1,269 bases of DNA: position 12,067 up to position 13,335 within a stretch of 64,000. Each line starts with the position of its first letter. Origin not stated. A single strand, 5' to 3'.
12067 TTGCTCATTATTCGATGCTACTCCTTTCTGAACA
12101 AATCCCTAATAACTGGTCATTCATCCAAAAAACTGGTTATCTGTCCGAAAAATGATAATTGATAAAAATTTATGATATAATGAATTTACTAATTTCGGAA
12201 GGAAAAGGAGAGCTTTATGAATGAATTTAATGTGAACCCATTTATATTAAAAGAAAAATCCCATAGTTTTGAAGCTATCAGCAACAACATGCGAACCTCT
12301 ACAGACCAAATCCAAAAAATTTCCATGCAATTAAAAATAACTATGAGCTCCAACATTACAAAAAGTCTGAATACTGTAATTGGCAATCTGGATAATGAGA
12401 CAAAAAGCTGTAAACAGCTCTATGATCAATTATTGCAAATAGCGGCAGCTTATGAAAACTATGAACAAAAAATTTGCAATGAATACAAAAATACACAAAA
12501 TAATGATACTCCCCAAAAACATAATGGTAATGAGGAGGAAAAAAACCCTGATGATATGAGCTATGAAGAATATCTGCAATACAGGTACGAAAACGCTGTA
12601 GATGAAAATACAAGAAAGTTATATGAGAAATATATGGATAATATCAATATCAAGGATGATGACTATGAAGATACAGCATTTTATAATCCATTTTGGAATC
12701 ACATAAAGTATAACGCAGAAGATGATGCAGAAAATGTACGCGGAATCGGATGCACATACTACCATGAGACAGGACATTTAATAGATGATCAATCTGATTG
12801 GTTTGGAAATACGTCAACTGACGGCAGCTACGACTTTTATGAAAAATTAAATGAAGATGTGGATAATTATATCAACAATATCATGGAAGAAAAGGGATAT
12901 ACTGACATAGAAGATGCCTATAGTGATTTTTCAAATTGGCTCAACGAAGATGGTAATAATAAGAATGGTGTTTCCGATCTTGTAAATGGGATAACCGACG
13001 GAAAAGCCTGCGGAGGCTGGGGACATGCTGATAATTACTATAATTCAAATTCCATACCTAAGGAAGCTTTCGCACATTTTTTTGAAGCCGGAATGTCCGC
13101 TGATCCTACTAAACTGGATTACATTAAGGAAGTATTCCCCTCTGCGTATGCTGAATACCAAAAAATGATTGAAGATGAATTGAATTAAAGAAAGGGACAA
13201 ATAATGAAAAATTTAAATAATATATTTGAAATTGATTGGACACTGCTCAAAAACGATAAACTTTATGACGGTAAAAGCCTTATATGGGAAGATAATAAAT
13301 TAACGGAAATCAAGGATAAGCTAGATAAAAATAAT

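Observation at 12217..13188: HExxH zincin fused to a WXG100/LXG-like helical N-domain: candidate polymorphic (T7SS-type) toxin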

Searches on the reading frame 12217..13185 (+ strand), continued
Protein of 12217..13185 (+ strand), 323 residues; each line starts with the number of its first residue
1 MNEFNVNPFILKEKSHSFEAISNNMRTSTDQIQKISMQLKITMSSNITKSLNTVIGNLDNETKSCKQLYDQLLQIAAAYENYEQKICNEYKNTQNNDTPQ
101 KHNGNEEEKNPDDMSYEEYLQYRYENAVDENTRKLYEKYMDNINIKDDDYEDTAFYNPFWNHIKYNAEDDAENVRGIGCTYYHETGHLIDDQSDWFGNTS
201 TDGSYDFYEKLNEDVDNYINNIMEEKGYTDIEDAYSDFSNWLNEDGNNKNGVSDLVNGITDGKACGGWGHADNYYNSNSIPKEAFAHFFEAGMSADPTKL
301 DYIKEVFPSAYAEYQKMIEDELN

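Call 21: fold_search(model_id=the predicted structure, library=pdb)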
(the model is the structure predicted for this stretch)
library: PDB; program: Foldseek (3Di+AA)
matches with E <= 10: 134; with E <= 0.001: 0
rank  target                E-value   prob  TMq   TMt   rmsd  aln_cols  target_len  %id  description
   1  4pkq                  7.1e-02  0.99  0.32  0.21  11.6       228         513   13  Anthrax toxin lethal factor with bound zinc (released 2014-11-12)
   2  4pkt                  8.1e-02  0.99  0.32  0.22  11.7       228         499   13  Anthrax toxin lethal factor with bound small molecule inhibitor 13 (released 2014-11-12)
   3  4xm8                  1.0e-01  0.99  0.33  0.23   7.2       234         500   13  Anthrax toxin lethal factor with ligand-induced binding pocket (released 2015-11-11)
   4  4xm6                  1.1e-01  0.99  0.33  0.23   7.3       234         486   13  Anthrax toxin lethal factor with ligand-induced binding pocket (released 2015-11-11)
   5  4wf6                  1.4e-01  0.99  0.34  0.23   6.4       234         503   13  Anthrax toxin lethal factor with bound small molecule inhibitor MK-31 (released 2015-09-09)
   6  4pkr                  1.4e-01  0.99  0.34  0.23   6.6       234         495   13  Anthrax toxin lethal factor with bound small molecule inhibitor 10 (released 2014-11-12)
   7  2vrz_B                1.6e-01  1.00  0.24  0.84   1.8        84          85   13  Structural analysis of homodimeric staphylococcal aureus EsxA (released 2008-08-26)
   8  5d1t                  1.7e-01  0.97  0.32  0.22  11.8       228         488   14  Anthrax toxin lethal factor with hydroxamic acid inhibitor (released 2015-11-11)
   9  2vs0_A                2.9e-01  1.00  0.23  0.80   2.4        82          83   13  Structural analysis of homodimeric staphylococcal aureus virulence factor EsxA (released 2008-08-26)
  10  1pwq_A                2.9e-01  0.94  0.32  0.15  11.4       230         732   14  Crystal structure of Anthrax Lethal Factor complexed with Thioacetyl-Tyr-Pro-Met-Amide, a metal-chelating peptidyl sma (released 2004-01-13)
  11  2vrz_A                3.3e-01  1.00  0.25  0.78   3.0        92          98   15  Structural analysis of homodimeric staphylococcal aureus EsxA (released 2008-08-26)
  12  2vs0_B                3.3e-01  1.00  0.23  0.82   2.0        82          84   13  Structural analysis of homodimeric staphylococcal aureus virulence factor EsxA (released 2008-08-26)
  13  3zbh_C                3.3e-01  1.00  0.24  0.80   2.3        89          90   13  Geobacillus thermodenitrificans EsxA crystal form I (released 2012-11-21)
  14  3gwk_E                4.2e-01  1.00  0.26  0.78   2.6        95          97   14  Structure of the homodimeric WXG-100 family protein from Streptococcus agalactiae (released 2010-09-08)
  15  3zbh_F                4.4e-01  1.00  0.24  0.76   3.1        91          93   13  Geobacillus thermodenitrificans EsxA crystal form I (released 2012-11-21)
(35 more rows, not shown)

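Call 22: search_protein_families(library=pfam, alignment_id=A1, max_evalue=1)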
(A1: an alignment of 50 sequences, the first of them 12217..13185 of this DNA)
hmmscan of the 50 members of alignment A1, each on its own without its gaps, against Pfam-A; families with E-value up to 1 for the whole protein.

A. member 1, window:12217-13185:+ (323 aa): 1 family
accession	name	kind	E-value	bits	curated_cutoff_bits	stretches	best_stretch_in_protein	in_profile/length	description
PF14566.11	PTPlike_phytase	-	0.0086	16.6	27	1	4-94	11-99/158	Inositol hexakisphosphate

B. families by the number of members that match (of 50 scanned): 79 families (the first 25 are shown)
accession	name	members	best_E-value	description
PF19086.5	Terpene_syn_C_2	4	0.0044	Terpene synthase family 2, C-terminal metal binding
PF18818.7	MPTase-PolyVal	4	0.0099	Zincin-like metallopeptidase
PF06013.18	WXG100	3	0.0076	Proteins of 100 residues with WXG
PF22905.2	Hydro_N_hd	3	0.17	Hydrolase N-terminal helical domain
PF14566.11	PTPlike_phytase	2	0.0086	Inositol hexakisphosphate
PF17274.7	DUF5339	2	0.016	Family of unknown function (DUF5339)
PF14747.11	DUF4473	2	0.027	Domain of unknown function (DUF4473)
PF04513.17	Baculo_PEP_C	2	0.037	Baculovirus polyhedron envelope protein, PEP, C terminus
PF07737.17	ATLF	2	0.038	Anthrax toxin lethal factor, N- and C-terminal domain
PF10023.15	Aminopep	2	0.041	Putative aminopeptidase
PF19174.5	DUF5856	2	0.049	Family of unknown function (DUF5856)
PF22766.2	ZW10_C2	2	0.074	ZW10 C-terminal helical domain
PF01935.23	DUF87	2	0.081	Helicase HerA, central domain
PF11388.13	DotA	2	0.41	Phagosome trafficking protein DotA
PF06152.16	Phage_min_cap2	1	1.1e-34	Phage minor capsid protein 2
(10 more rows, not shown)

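Call 40: search_protein_families(library=pfam, proteins=[L007:12858-14531:+], max_evalue=0.1)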
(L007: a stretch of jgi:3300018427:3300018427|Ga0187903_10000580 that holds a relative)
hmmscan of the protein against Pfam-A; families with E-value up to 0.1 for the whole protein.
L007:12858-14531:+ (557 aa): 2 families
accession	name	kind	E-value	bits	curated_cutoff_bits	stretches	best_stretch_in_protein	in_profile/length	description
PF11187.14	Mbeg1-like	-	1.2e-09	38.3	21.1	1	94-197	28-134/224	Mbeg1-like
PF01764.32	Lipase_3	-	0.0013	19.1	22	0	144-164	57-75/140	Lipase (class 3)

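Call 67: find_encoding_contigs(protein=P0008, flank=10000, max_places=1)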
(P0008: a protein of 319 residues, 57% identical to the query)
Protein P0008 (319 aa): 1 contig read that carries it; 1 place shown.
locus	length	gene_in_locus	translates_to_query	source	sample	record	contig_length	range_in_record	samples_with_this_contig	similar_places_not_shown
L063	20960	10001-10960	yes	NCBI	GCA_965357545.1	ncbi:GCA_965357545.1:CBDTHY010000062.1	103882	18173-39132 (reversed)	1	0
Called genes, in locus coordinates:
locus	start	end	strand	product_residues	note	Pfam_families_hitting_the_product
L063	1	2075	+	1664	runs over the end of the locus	PF16697:Yop-YscD_cpl (weak), PF00498:FHA, PF01935:DUF87 (faint), PF01580:FtsK_SpoIIIE, PF13401:AAA_22 (faint), PF13555:AAA_29 (faint), PF01580:FtsK_SpoIIIE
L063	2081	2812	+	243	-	PF04397:LytTR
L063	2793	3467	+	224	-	-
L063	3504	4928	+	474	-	PF13306:LRR_5, PF13855:LRR_8 (faint), PF23952:LRR_EndoS (faint), PF13306:LRR_5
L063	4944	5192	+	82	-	PF08817:YukD (weak)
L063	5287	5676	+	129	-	-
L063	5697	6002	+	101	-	PF06013:WXG100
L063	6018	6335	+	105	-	PF06013:WXG100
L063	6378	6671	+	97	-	-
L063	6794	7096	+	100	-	PF06013:WXG100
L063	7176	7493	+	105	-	PF06013:WXG100, PF00823:PPE (faint)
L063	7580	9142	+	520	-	PF13365:Trypsin_2, PF16697:Yop-YscD_cpl, PF00498:FHA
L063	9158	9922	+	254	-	PF00481:PP2C (weak), PF13672:PP2C_2 (weak), PF07228:SpoIIE (weak)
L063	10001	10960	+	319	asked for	-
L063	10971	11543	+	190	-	-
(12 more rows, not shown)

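Call 68: find_encoding_contigs(protein=P0019, flank=10000, max_places=1)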
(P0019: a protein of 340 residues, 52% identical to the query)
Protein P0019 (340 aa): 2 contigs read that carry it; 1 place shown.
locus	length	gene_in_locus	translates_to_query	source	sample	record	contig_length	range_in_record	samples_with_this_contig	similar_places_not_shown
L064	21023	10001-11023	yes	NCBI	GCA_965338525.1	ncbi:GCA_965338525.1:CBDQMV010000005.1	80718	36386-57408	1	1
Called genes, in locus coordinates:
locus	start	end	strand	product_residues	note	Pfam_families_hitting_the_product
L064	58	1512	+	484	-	PF01546:Peptidase_M20, PF07687:M20_dimer (weak)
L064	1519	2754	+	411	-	PF01594:AI-2E_transport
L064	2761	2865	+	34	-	-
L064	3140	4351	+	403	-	PF00155:Aminotran_1_2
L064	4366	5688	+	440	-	PF01582:TIR (weak), PF13676:TIR_2, PF19789:DUF6273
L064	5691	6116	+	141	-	PF00293:NUDIX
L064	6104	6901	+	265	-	PF20434:BD-FAE, PF07859:Abhydrolase_3, PF00326:Peptidase_S9 (faint)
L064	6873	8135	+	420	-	PF05958:tRNA_U5-meth_tr, PF02475:TRM5-TYW2_MTfase (weak), PF06325:PrmA (weak), PF03602:Cons_hypoth95, PF05175:MTS, PF09445:Methyltransf_15 (weak), PF13649:Methyltransf_25 (weak), PF13847:Methyltransf_31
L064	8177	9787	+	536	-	PF19484:DUF6020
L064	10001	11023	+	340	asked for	-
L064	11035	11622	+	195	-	-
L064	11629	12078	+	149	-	-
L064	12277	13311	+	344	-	PF01263:Aldose_epim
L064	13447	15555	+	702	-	PF00015:MCPsignal, PF07238:PilZ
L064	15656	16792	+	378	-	-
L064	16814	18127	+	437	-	PF07690:MFS_1, PF11700:ATG22 (faint)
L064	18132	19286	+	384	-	PF00704:Glyco_hydro_18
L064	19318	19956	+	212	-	PF00300:His_Phos_1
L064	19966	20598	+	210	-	PF00730:HhH-GPD, PF00633:HHH (weak)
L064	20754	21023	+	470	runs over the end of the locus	PF01235:Na_Ala_symp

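Call 69: find_encoding_contigs(protein=P0033, flank=10000, max_places=1)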
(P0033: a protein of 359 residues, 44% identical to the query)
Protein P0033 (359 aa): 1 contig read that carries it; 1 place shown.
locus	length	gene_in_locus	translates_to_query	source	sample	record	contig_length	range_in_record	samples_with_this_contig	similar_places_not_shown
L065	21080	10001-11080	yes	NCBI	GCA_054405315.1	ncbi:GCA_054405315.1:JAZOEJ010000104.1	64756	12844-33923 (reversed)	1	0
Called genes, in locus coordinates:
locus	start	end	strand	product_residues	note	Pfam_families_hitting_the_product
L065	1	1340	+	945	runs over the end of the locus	-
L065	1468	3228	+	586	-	PF07523:Big_3 (faint), PF00404:Dockerin_1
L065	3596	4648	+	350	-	PF02912:Phe_tRNA-synt_N, PF01409:tRNA-synt_2d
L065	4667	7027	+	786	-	PF01588:tRNA_bind, PF03483:B3_4, PF03484:B5, PF17759:tRNA_synthFbeta, PF03147:FDX-ACB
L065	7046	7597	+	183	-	PF00156:Pribosyltran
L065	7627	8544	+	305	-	PF00890:FAD_binding_2 (weak), PF01134:GIDA (faint), PF01266:DAO (faint), PF07992:Pyr_redox_2, PF12831:FAD_oxidored (weak), PF13450:NAD_binding_8 (weak), PF13738:Pyr_redox_3, PF00070:Pyr_redox, +3 more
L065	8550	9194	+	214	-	PF00702:Hydrolase, PF12710:HAD, PF13419:HAD_2, PF13242:Hydrolase_like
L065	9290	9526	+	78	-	-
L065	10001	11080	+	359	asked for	-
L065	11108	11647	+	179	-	-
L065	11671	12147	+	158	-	PF00583:Acetyltransf_1, PF13673:Acetyltransf_10 (weak), PF13508:Acetyltransf_7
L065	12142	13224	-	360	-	PF04321:RmlD_sub_bind, PF01073:3Beta_HSD, PF01370:Epimerase, PF02719:Polysacc_synt_2, PF16363:GDP_Man_Dehyd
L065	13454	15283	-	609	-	PF00009:GTP_EFTU, PF22042:EF-G_D2 (weak), PF03144:GTP_EFTU_D2, PF00679:EFG_C, PF21018:BipA_C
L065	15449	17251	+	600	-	PF02838:Glyco_hydro_20b, PF00728:Glyco_hydro_20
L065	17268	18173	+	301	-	PF01156:IU_nuc_hydro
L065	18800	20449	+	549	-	PF01551:Peptidase_M23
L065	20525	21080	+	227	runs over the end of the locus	PF13353:Fer4_12, PF04055:Radical_SAM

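Call 76: find_encoding_contigs(protein=P0001, flank=10000, max_places=1)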
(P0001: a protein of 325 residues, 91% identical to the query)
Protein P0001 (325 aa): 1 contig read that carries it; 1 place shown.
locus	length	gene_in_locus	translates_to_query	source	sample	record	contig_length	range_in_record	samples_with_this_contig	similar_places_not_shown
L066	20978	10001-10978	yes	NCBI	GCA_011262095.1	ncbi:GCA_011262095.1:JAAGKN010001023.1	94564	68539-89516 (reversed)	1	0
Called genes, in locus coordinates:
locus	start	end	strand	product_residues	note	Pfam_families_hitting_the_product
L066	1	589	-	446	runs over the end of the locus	PF00512:HisKA, PF02518:HATPase_c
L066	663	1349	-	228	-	PF00072:Response_reg, PF00486:Trans_reg_C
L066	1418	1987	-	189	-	PF10531:SLBB, PF00633:HHH (faint), PF12836:HHH_3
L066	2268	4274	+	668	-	PF02743:dCache_1, PF00015:MCPsignal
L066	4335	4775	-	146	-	PF04657:DMT_YdcZ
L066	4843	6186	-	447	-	PF13416:SBP_bac_8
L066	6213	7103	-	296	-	PF00696:AA_kinase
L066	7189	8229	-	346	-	PF01118:Semialdhyde_dh, PF22698:Semialdhyde_dhC_1, PF02774:Semialdhyde_dhC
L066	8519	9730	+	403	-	PF00764:Arginosuc_synth, PF20979:Arginosuc_syn_C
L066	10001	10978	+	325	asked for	-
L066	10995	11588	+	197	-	-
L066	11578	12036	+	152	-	-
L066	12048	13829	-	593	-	PF16736:sCache_like (weak), PF12860:PAS_7 (faint), PF00989:PAS (faint), PF13188:PAS_8 (weak), PF00512:HisKA, PF02518:HATPase_c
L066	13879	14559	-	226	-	PF00072:Response_reg, PF00486:Trans_reg_C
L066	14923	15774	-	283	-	PF02749:QRPTase_N, PF01729:QRPTase_C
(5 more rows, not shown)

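Call 77: find_encoding_contigs(protein=P0004, flank=10000, max_places=1)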
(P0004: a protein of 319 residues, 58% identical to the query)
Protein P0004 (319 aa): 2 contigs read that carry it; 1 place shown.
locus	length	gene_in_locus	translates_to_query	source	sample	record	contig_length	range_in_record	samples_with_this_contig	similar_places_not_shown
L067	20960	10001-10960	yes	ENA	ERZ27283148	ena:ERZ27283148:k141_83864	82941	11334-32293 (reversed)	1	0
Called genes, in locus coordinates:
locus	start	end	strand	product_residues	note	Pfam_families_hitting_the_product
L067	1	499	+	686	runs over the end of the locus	PF01627:Hpt, PF07194:P2, PF02895:H-kinase_dim, PF02518:HATPase_c, PF01584:CheW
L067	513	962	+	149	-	PF01584:CheW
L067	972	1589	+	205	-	PF13690:CheX (faint), PF04509:CheC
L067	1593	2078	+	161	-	PF03975:CheD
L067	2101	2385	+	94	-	-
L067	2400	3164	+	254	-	PF04542:Sigma70_r2, PF04539:Sigma70_r3 (weak), PF08281:Sigma70_r4_2, PF04545:Sigma70_r4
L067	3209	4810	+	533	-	PF20250:FapA_N, PF03961:FapA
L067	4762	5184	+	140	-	-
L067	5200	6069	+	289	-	PF19610:DUF6115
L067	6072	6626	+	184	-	-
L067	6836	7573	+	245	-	PF00318:Ribosomal_S2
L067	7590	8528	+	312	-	PF25025:EF-Ts_N (weak), PF00889:EF_TS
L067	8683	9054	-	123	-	PF12844:HTH_19, PF01381:HTH_3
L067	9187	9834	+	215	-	-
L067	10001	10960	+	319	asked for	-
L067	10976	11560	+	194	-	-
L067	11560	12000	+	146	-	-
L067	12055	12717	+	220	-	-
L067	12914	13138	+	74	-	-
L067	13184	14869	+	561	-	PF04519:Bactofilin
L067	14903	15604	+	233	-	PF00696:AA_kinase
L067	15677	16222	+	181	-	PF01765:RRF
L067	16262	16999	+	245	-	PF01255:Prenyltransf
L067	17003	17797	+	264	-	PF01148:CTP_transf_1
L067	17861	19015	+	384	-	PF02670:DXP_reductoisom, PF08436:DXP_redisom_C, PF13288:DXPR_C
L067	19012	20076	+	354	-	PF02163:Peptidase_M50, PF00595:PDZ (weak), PF13180:PDZ_2, PF17820:PDZ_6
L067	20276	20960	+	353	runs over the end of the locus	PF04551:GcpE, PF26540:GcpE_C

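Call 86: search_protein_families(library=padloc, proteins=[window:12217-13185:+], max_evalue=0.1)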
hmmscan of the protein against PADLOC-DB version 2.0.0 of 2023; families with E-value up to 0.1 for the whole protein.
window:12217-13185:+ (323 aa): 3 families
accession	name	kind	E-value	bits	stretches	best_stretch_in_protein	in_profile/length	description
PDLC00601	ZorA1|ZorA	-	0.0023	14.6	1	12-92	513-592/699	MotA/ExbB/TolQ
PDLC00580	JetC3|JetC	-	0.013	11.8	1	15-154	740-881/1068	DUF3584 domain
PDLC04589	PDC-M34A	-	0.078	11.3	1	12-122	72-181/208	-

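Call 87: search_protein_families(library=phrogs, proteins=[window:12217-13185:+, P0057], max_evalue=0.01)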
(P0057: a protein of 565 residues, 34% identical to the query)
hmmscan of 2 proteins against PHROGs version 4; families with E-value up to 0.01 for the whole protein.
window:12217-13185:+ (323 aa): 0 families

P0057 (565 aa): 2 families
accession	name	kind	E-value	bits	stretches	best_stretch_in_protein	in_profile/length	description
phrog_581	-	head and packaging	3.4e-72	245.3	1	2-472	42-496/564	minor head protein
phrog_12049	-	head and packaging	1.8e-16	61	1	117-336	124-349/745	head morphogenesis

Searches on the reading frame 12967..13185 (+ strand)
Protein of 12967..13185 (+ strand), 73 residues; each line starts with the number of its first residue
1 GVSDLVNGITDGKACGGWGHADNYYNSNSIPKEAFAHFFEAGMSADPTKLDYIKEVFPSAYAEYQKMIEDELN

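Call 61: search_solved_structures(query=window:12967-13185:+, max_evalue=10, show_alignments=5)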
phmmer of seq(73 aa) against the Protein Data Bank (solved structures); distinct sequences matched with E-value up to 10: 1.
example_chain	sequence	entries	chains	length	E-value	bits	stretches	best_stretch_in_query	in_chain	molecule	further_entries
7c7l_A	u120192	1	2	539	1.6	12.4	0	12-38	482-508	CRISPR-associated protein Cas14a.1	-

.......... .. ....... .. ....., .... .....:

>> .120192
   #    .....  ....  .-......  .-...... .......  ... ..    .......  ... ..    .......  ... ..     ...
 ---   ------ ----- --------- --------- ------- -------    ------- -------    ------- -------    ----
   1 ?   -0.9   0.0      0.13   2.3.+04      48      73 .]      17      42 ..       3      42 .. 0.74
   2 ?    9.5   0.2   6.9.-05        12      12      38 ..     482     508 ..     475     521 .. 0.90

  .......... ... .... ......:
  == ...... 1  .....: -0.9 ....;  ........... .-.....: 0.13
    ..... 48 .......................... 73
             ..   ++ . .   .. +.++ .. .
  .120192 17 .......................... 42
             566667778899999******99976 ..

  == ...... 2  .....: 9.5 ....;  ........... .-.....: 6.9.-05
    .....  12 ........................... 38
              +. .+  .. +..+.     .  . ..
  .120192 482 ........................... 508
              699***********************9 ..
